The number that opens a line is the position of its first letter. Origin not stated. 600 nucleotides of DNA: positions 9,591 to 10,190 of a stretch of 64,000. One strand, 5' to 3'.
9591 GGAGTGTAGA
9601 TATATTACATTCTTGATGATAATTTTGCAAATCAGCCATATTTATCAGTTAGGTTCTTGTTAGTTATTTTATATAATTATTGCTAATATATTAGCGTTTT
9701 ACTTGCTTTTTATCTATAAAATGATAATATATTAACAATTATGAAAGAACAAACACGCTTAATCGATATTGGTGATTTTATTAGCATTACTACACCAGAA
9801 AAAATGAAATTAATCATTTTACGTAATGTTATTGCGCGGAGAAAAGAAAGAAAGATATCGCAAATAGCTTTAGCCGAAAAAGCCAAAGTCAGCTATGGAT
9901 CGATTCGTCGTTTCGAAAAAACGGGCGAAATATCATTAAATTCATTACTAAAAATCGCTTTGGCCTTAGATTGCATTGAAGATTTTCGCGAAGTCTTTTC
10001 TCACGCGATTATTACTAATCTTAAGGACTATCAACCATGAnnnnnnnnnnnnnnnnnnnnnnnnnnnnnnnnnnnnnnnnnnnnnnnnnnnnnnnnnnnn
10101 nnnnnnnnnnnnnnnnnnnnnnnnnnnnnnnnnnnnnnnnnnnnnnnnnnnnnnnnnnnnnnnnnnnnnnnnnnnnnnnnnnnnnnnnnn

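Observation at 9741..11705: hipB-hipA-like toxin-antitoxin pair translationally overlapped onto recU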

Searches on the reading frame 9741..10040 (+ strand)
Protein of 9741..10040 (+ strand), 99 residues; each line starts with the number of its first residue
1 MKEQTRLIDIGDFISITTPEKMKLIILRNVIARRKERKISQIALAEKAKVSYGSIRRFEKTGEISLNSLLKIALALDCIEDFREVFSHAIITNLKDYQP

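Call 3: search_protein_families(library=pfam, proteins=[window:9741-10040:+], max_evalue=0.01)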
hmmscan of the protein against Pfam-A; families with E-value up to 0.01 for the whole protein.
window:9741-10040:+ (99 aa): 2 families
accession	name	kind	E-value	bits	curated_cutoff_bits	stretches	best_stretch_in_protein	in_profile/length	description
PF01381.28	HTH_3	-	1.3e-07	32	23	1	32-78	3-50/55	Helix-turn-helix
PF13443.12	HTH_26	-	2.2e-06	28.3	22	1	34-78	6-52/63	Cro/C1-type HTH DNA-binding domain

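Call 4: search_protein_families(library=ncbifam, proteins=[window:9741-10040:+], max_evalue=0.01)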
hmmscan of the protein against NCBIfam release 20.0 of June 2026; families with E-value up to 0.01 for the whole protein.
window:9741-10040:+ (99 aa): 6 families
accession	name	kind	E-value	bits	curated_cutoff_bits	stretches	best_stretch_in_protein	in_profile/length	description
TIGR03070.1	couple_hipB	subfamily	6.2e-06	26.1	71.65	1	30-76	7-54/58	type II toxin-antitoxin system Y4mF family antitoxin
NF041951.1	phage_RstR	subfamily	1.7e-05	25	80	1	29-78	6-56/108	RstR family transcriptional repressor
NF038310.1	lysogeny_AimR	equivalog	0.00048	19.3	70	1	35-95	6-67/365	AimR family lysis-lysogeny pheromone receptor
NF047948.1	male_kill_WMK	equivalog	0.00059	19.4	300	1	26-77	6-58/300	WO male-killing family protein Wmk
NF007257.0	PRK09706.1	subfamily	0.00095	19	101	1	28-78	8-59/135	transcriptional repressor DicA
NF006015.0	PRK08154.1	subfamily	0.0034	16.6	204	1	29-78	34-84/314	anaerobic benzoate catabolism transcriptional regulator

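Call 20: search_solved_structures(query=window:9741-10040:+, max_evalue=0.01, show_alignments=2)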
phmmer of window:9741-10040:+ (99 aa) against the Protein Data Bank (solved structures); distinct sequences matched with E-value up to 0.01: 3.
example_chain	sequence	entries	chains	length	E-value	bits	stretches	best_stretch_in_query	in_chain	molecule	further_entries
2r1j_L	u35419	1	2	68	0.0085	19.3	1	29-82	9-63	Repressor protein C2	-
3jxb_C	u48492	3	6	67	0.0086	19.3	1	29-82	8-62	Repressor protein C2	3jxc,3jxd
1adr_A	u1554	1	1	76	0.0098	19.1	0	29-82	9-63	P22 C2 REPRESSOR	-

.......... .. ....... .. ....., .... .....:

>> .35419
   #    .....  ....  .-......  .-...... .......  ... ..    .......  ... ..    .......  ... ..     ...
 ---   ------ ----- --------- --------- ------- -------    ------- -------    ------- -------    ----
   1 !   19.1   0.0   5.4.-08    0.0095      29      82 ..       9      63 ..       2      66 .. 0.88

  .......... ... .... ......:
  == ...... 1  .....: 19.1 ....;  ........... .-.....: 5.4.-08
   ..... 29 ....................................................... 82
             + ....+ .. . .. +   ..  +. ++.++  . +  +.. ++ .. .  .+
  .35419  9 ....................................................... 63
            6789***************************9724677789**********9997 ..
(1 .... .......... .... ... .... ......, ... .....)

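Call 34: search_protein_families(library=padloc, proteins=[window:9741-10040:+], max_evalue=0.001)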
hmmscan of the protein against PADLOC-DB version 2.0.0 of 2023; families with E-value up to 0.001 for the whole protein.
window:9741-10040:+ (99 aa): 1 family
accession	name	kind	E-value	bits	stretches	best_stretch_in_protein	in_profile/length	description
PDLC03949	RmrA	-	8.3e-05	19.6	1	31-82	9-60/363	-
